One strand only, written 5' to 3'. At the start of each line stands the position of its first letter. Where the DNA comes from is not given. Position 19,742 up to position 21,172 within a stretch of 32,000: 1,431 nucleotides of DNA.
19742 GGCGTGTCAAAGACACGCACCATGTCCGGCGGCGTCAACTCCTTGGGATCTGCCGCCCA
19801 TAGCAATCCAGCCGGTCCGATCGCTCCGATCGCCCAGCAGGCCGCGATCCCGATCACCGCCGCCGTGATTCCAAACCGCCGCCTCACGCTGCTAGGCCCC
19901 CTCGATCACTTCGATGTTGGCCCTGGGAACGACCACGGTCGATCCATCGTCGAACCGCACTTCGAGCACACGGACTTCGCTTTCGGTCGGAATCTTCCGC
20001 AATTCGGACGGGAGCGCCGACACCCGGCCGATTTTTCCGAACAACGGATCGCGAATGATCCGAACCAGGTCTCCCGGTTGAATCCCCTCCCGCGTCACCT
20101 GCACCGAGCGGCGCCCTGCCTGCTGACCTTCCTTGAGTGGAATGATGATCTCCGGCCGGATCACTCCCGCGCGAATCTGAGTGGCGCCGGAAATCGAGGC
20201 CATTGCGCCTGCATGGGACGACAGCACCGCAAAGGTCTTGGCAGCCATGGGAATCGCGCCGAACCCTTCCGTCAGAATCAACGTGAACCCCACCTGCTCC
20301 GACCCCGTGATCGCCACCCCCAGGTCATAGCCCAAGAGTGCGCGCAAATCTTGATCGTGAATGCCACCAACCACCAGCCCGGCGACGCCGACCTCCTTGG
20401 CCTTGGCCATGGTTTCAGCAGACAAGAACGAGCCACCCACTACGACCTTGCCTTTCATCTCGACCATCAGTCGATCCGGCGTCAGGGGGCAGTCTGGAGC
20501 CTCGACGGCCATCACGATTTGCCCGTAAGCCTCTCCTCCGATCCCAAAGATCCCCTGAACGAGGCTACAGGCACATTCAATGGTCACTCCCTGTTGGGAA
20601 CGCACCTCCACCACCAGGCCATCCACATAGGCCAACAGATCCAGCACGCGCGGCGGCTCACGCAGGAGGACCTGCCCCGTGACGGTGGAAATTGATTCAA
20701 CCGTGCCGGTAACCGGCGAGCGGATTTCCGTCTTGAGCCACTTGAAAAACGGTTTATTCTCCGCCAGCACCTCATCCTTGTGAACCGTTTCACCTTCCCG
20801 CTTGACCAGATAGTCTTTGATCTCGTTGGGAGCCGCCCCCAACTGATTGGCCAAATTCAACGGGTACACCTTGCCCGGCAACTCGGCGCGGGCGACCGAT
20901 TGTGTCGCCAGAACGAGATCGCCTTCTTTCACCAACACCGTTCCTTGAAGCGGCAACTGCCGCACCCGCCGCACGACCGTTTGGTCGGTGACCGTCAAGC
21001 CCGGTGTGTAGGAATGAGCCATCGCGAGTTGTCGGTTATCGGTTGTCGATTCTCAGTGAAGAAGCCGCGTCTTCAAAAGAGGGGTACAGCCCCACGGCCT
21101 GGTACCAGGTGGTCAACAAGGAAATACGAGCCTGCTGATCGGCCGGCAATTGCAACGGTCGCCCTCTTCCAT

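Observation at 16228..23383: Tightly coupled seven-gene operon: long GlmL/MutL-type ASKHA ATPase with two soluble unknowns and four membrane proteins, and no mutase partner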

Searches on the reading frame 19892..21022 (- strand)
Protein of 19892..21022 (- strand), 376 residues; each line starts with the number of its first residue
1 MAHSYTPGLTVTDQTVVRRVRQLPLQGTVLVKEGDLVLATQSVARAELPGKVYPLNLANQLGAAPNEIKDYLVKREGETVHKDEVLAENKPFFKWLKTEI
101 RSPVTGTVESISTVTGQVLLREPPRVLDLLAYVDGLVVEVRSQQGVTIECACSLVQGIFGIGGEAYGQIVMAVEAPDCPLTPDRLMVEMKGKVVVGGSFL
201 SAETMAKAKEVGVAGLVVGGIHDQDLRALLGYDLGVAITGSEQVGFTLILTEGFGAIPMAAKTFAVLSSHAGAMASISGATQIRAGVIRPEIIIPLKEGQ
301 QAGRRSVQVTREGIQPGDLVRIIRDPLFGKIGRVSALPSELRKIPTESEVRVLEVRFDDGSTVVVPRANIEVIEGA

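Call 3: search_protein_families(library=pfam, proteins=[window:19892-21022:-], max_evalue=0.1)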
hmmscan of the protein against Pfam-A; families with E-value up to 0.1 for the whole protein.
window:19892-21022:- (376 aa): 3 families
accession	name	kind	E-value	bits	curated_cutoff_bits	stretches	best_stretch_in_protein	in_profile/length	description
PF13375.12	RnfC_N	-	9.4e-05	22.8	25.6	0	72-115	45-84/101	RnfC Barrel sandwich hybrid domain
PF00364.28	Biotin_lipoyl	-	0.0012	19.1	22.1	0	74-118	21-63/73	Biotin-requiring enzyme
PF00467.35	KOW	-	0.0044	17.3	22.3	1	316-334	1-19/32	KOW motif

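Call 4: search_protein_families(library=ncbifam, proteins=[window:19892-21022:-], max_evalue=0.1)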
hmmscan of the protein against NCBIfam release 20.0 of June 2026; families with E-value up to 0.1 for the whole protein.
window:19892-21022:- (376 aa): 0 families

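Call 15: search_solved_structures(query=window:19892-21022:-, max_evalue=1)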
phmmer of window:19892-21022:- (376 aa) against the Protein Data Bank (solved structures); distinct sequences matched with E-value up to 1: 2.
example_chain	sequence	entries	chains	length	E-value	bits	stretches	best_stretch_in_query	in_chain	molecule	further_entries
6h9e_B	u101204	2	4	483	0.65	12.5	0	175-309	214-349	Glutamate mutase epsilon subunit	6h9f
1cb7_B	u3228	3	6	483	0.65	12.5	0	175-309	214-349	PROTEIN (GLUTAMATE MUTASE) | GLUTAMATE MUTASE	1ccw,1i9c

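Call 26: search_protein_families(library=padloc, proteins=[window:19892-21022:-], max_evalue=0.1)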
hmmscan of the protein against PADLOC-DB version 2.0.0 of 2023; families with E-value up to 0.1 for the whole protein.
window:19892-21022:- (376 aa): 0 families

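Call 40: search_solved_structures(query=A2, max_evalue=1)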
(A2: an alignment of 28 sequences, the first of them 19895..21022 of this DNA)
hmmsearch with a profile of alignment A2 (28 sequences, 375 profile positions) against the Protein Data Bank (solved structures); distinct sequences matched with E-value up to 1: 9.
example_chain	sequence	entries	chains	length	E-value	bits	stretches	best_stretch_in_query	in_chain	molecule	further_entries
7mfn_BBB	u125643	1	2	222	0.069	15.2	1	95-221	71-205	N-acetylmannosamine-6-phosphate 2-epimerase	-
3c8o_A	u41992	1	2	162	0.072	15.1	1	165-237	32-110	Regulator of ribonuclease activity A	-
7s5f_B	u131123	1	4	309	0.12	14.3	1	233-304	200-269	Manose-6-phosphate reductase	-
2xhc_A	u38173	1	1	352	0.15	14.1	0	294-347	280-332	TRANSCRIPTION ANTITERMINATION PROTEIN NUSG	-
9eh1_Z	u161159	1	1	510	0.2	13.7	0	316-355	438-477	Transcription elongation factor SPT5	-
6vva_A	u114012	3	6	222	0.25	13.4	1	95-221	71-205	N-acetylmannosamine-6-phosphate 2-epimerase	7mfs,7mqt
1y0e_A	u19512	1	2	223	0.25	13.3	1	95-221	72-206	Putative N-acetylmannosamine-6-phosphate 2-epimerase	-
4jej_A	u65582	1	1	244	0.35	12.8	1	183-224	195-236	Geranylgeranylglyceryl phosphate synthase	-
9y7v_D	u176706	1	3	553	0.82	11.6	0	73-113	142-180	Dihydrolipoyllysine-residue acetyltransferase component of pyruvate dehydrogenase complex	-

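Call 47: find_homologous_proteins(query=A2, max_evalue=0.00001)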
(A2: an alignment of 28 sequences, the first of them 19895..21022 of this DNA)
Query A2 (28 sequences) (376 aa, profile of the alignment): 8000 proteins with E <= 0.00001 among 8000 candidates; the best 120 are listed.
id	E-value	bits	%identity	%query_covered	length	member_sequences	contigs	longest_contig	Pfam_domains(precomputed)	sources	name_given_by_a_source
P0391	7.0e-179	613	57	99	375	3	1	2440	PF00364.29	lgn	-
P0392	8.1e-179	612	57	99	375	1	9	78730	PF00364.29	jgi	-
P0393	1.7e-178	611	80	100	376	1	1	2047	-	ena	-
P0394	1.9e-178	611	56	99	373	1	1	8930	-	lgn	-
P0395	6.6e-178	609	67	100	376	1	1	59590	-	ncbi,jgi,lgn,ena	-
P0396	1.2e-177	609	54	99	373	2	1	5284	-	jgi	-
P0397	1.3e-177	608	66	100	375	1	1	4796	-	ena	-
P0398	1.9e-177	608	52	99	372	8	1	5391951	-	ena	-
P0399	2.0e-177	608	73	100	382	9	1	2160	-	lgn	-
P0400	2.1e-177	608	74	100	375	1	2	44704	-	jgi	jgi:hypothetical protein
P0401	2.5e-177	607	76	100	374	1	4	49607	-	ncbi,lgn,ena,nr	ncbi:MAG TPA: hypothetical protein VKP13_13640 [Nitrospira sp.]|nr:hypothetical protein [Nitrospira 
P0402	2.5e-177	607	55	100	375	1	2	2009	PF25917.1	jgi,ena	jgi:hypothetical protein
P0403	2.7e-177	607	75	100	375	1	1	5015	-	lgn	-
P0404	3.0e-177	607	75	100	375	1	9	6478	-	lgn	-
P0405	3.1e-177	607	80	100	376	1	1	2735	-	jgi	jgi:hypothetical protein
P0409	4.3e-177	607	56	99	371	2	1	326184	PF13375.13,PF25984.1,PF00364.29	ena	-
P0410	5.0e-177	606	56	99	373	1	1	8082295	PF13375.13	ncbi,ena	-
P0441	2.8e-176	604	66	100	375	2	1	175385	-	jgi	jgi:hypothetical protein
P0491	1.4e-175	602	56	99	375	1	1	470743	-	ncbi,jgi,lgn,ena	ncbi:MAG: hypothetical protein WC980_09570 [Candidatus Brocadiia bacterium]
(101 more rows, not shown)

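Call 60: predict_structure(alignment_id=A7)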
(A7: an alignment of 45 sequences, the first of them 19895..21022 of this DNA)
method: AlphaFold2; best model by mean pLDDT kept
length: 376 residues; sequences in the alignment: 45
mean_pLDDT: 84.1   pTM: 0.68
mean pLDDT of the five models: 84.1, 83.9, 82.2, 79.8, 78.5
residues with pLDDT >= 90: 202; 70-90: 115; 50-70: 29; < 50: 30
segments of 3 or more residues with pLDDT < 50: 1-7, 236-241, 283-286, 301-312
pLDDT, mean of each block of 10 residues (from residue 1): 46 90 92 95 93 92 88 92 89 71 94 93 93 95 94 90 91 96 96 95 93 95 83 55 78 88 95 92 58 80 41 75 79 86 70 88 84 64
secondary structure, 60 per line:
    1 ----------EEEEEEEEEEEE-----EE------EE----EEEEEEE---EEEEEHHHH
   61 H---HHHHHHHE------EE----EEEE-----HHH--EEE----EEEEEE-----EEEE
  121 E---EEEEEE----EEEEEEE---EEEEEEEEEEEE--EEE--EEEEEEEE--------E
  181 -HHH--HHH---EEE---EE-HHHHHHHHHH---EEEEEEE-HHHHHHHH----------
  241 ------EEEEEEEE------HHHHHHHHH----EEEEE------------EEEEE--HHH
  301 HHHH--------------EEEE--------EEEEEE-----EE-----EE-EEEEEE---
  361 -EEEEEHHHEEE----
elements in order: E11-22 E42-48 E52-56 H57-61 H65-71 E85-88 E99-101 E106-111 E117-121 E125-130 E135-141 E145-156 E159-161 E164-171 E193-195 H202-211 E215-221 H223-230 E247-254 H261-269 E274-278 E291-295 H298-304 E319-322 E331-336 E352-357 E362-366 E370-372

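Call 62: fold_search(model_id=the predicted structure, library=pdb)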
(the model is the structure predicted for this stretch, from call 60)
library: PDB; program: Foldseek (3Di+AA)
matches with E <= 10: 1274; with E <= 0.001: 1
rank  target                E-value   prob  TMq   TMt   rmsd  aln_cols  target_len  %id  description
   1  2xhc                  4.4e-05  0.90  0.13  0.15  19.3       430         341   12  Crystal Structure of Thermotoga maritima N-utilization Substance G (NusG) (released 2011-06-29)
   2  1m1g_A                3.6e-03  0.96  0.13  0.20  17.4       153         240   17  Crystal Structure of Aquifex aeolicus N-utilization substance G (NusG), Space Group P2(1) (released 2003-02-04)
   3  3p8b_B                4.5e-03  1.00  0.14  0.34  12.2       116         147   17  X-ray crystal structure of Pyrococcus furiosus transcription elongation factor Spt4/5 (released 2011-01-26)
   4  1m1g_D                5.9e-03  1.00  0.15  0.23  14.8       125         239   18  Crystal Structure of Aquifex aeolicus N-utilization substance G (NusG), Space Group P2(1) (released 2003-02-04)
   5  1npp_B                5.9e-03  0.99  0.15  0.22  15.0       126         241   19  CRYSTAL STRUCTURE OF AQUIFEX AEOLICUS NUSG IN P2(1) (released 2003-03-11)
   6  6y57_SE               6.3e-03  1.00  0.15  0.20   9.5       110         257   19  Structure of human ribosome in hybrid-PRE state (released 2020-04-15)
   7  7r81_F2               9.8e-03  1.00  0.15  0.22   9.4       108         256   14  Structure of the translating Neurospora crassa ribosome arrested by cycloheximide (released 2021-12-01)
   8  7xn7_W                1.0e-02  0.25  0.13  0.09  23.2       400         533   11  RNA polymerase II elongation complex containing Spt4/5, Elf1, Spt6, Spn1 and Paf1C (released 2022-09-07)
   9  8p4e_Z                1.1e-02  1.00  0.12  0.81   1.5        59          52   22  Structural insights into human co-transcriptional capping - structure 5 (released 2023-07-19)
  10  6khi_S                1.2e-02  1.00  0.13  0.77   2.0        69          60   17  Supercomplex for cylic electron transport in cyanobacteria (released 2020-02-12)
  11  9bct_G                1.2e-02  1.00  0.14  0.34  11.5       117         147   16  Cryo-EM structure of Thermococcus kodakarensis FttA-dependent transcription pre-termination complex containing 44 nt R (released 2024-07-31)
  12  9rtt_Z                1.2e-02  0.99  0.13  0.10  14.7       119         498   16  Activated Elongation Complex with IWS1 and ELOF1 (released 2025-09-03)
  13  1m1g_B                1.2e-02  0.98  0.15  0.22  14.4       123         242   18  Crystal Structure of Aquifex aeolicus N-utilization substance G (NusG), Space Group P2(1) (released 2003-02-04)
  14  8q7z_Ad               1.3e-02  1.00  0.14  0.20   9.7       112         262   18  Structure of the G. gallus 80S non-rotated ribosome (released 2024-08-28)
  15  9a56_B                1.3e-02  0.89  0.13  0.27  19.0       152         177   14  Integrative model of RPOB-NUSG by crosslinking MS and deep learning (released 2024-09-18)
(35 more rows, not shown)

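Call 68: find_encoding_contigs(protein=P0410, flank=10000, max_places=2)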
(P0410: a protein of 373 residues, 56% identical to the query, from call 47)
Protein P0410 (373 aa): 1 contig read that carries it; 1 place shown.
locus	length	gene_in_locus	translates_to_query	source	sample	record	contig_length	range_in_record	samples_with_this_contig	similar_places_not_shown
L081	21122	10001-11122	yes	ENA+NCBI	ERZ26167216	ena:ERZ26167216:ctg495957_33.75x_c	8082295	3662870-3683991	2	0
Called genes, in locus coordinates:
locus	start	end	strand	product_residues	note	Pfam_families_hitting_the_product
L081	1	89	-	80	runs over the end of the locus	PF07282:Cas12f1-like_TNB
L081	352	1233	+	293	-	PF21948:LplA-B_cat, PF03099:BPL_LplA_LipB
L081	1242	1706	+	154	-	-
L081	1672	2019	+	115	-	-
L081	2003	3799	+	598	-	PF01968:Hydantoinase_A (faint), PF13941:MutL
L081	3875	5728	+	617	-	PF00496:SBP_bac_5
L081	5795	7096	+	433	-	PF19300:BPD_transp_1_N (weak), PF00528:BPD_transp_1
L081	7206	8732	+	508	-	PF05598:DUF772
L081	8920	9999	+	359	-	PF12911:OppC_N, PF00528:BPD_transp_1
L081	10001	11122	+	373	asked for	PF13375:RnfC_N (faint)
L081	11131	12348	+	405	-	PF20539:DUF6754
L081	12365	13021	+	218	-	-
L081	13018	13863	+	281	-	-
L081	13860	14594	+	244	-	-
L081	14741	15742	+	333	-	PF00005:ABC_tran, PF13304:AAA_21 (weak), PF08352:oligo_HPY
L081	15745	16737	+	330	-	PF02463:SMC_N (weak), PF00005:ABC_tran, PF08352:oligo_HPY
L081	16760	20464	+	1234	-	PF00930:DPPIV_N (faint), PF14583:Pectate_lyase22 (faint), PF26549:Tricorn_N, PF26550:Tricorn_2nd (weak), PF07676:PD40 (weak)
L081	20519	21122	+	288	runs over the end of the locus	PF01040:UbiA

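Call 69: find_encoding_contigs(protein=P0398, flank=10000, max_places=2)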
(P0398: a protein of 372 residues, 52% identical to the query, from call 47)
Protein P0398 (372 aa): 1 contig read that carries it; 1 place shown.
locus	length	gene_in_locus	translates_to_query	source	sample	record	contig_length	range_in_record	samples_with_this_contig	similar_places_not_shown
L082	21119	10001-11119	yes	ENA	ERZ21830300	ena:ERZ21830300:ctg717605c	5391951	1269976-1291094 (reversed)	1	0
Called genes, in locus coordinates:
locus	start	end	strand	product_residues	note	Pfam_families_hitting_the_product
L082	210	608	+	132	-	PF00334:NDK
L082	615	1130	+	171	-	PF02620:YceD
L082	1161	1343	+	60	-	PF01783:Ribosomal_L32p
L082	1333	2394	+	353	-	PF08545:ACP_syn_III, PF08541:ACP_syn_III_C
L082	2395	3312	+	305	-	PF00698:Acyl_transf_1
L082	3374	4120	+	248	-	PF00106:adh_short, PF08659:KR, PF23441:SDR (faint), PF13561:adh_short_C2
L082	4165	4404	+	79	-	PF23297:ACP_SdgA_C (weak), PF00550:PP-binding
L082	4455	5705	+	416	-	PF00109:ketoacyl-synt, PF02801:Ketoacyl-synt_C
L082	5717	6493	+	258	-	PF14622:Ribonucleas_3_3, PF00636:Ribonuclease_3, PF00035:dsrm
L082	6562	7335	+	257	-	PF21948:LplA-B_cat, PF03099:BPL_LplA_LipB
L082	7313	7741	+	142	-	-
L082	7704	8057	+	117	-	-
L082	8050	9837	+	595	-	PF01968:Hydantoinase_A (faint), PF13941:MutL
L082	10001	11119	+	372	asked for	-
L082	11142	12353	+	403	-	PF20539:DUF6754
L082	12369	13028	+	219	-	-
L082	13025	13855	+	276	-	-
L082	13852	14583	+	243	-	-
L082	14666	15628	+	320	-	PF00005:ABC_tran, PF13304:AAA_21 (weak), PF08352:oligo_HPY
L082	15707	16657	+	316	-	PF00005:ABC_tran, PF02463:SMC_N (weak), PF08352:oligo_HPY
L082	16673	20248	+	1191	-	PF07676:PD40 (faint), PF26550:Tricorn_2nd (weak), PF26549:Tricorn_N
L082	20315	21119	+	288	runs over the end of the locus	PF01040:UbiA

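Call 70: find_encoding_contigs(protein=P0409, flank=10000, max_places=2)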
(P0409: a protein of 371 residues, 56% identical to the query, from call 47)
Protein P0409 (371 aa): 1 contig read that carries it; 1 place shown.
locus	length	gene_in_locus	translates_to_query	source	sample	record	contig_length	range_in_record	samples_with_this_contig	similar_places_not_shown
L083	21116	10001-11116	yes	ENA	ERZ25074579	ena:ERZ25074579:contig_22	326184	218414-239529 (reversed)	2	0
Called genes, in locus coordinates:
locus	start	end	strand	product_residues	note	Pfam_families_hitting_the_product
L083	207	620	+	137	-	PF00334:NDK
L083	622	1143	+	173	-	PF02620:YceD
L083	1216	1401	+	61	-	PF01783:Ribosomal_L32p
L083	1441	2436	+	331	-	PF00108:Thiolase_N (weak), PF08545:ACP_syn_III, PF08541:ACP_syn_III_C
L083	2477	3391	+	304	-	PF00698:Acyl_transf_1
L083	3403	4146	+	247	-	PF00106:adh_short, PF08659:KR, PF13561:adh_short_C2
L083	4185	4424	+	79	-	PF00550:PP-binding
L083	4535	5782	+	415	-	PF00109:ketoacyl-synt, PF02801:Ketoacyl-synt_C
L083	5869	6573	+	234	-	PF22935:RM44_endonuclase, PF14622:Ribonucleas_3_3, PF00636:Ribonuclease_3, PF00035:dsrm, PF14709:DND1_DSRM (faint)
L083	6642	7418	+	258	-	PF21948:LplA-B_cat, PF03099:BPL_LplA_LipB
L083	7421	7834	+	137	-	-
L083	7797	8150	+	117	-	-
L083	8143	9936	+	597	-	PF01968:Hydantoinase_A (faint), PF13941:MutL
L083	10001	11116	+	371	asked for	PF13375:RnfC_N (faint), PF00364:Biotin_lipoyl (faint), PF25984:BSH_YknX (faint)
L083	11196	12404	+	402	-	PF20539:DUF6754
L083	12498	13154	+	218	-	-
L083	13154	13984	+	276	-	-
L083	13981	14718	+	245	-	-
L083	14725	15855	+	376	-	PF00005:ABC_tran, PF13304:AAA_21 (weak), PF08352:oligo_HPY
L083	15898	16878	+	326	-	PF00005:ABC_tran, PF13401:AAA_22 (faint), PF08352:oligo_HPY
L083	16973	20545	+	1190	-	PF00930:DPPIV_N (faint), PF07676:PD40 (faint), PF26550:Tricorn_2nd (weak), PF26549:Tricorn_N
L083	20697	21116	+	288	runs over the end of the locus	PF01040:UbiA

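Call 72: search_protein_families(library=ncbifam, proteins=[L082:6562-7335:+, L082:7313-7741:+, L082:16673-20248:+], max_evalue=0.01)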
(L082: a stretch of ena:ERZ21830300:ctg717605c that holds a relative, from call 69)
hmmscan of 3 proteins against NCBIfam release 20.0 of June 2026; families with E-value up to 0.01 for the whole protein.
L082:6562-7335:+ (257 aa): 4 families
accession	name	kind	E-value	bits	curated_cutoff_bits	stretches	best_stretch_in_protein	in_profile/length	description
NF053750.1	LplA_large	exception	1e-24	87.3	480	2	1-112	14-128/248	lipoate-protein ligase large subunit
TIGR00545.2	lipoyltrans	equivalog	2.4e-20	72.8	280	2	138-254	124-239/328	lipoate--protein ligase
NF053751.1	LplAB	exception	3.3e-19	69.1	550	1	1-112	114-227/348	lipoate-protein ligase LplAB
NF053790.1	LplA_LipA_fuse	exception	2.4e-11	42.9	800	2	26-113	41-123/606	bifunctional lipoate--protein ligase/lipoyl synthase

L082:7313-7741:+ (142 aa): 0 families

L082:16673-20248:+ (1191 aa): 6 families
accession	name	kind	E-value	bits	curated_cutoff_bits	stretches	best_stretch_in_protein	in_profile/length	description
TIGR02800.1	propeller_TolB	equivalog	1.5e-32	113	343.15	2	350-523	188-358/418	Tol-Pal system beta propeller repeat protein TolB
NF002183.0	PRK01029.1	equivalog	5.6e-21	75.1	405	2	445-537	285-375/429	Tol-Pal system protein TolB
NF053518.1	DipepPtdsDpp5Prph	equivalog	4.2e-16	58.6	900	3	352-440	247-340/655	dipeptidyl-peptidase Dpp5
NF033523.0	lasso_peptidase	equivalog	8.8e-11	41.3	400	1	437-510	83-155/638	Atxe2 family lasso peptide isopeptidase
NF003124.0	PRK04043.1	equivalog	8.8e-07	28.1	428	0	408-478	243-314/419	Tol-Pal system protein TolB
NF048007.1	MmpL3Stblzr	equivalog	0.0018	17.5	600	1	495-639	141-287/366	MmpL3/TtfA transport complex stabilizer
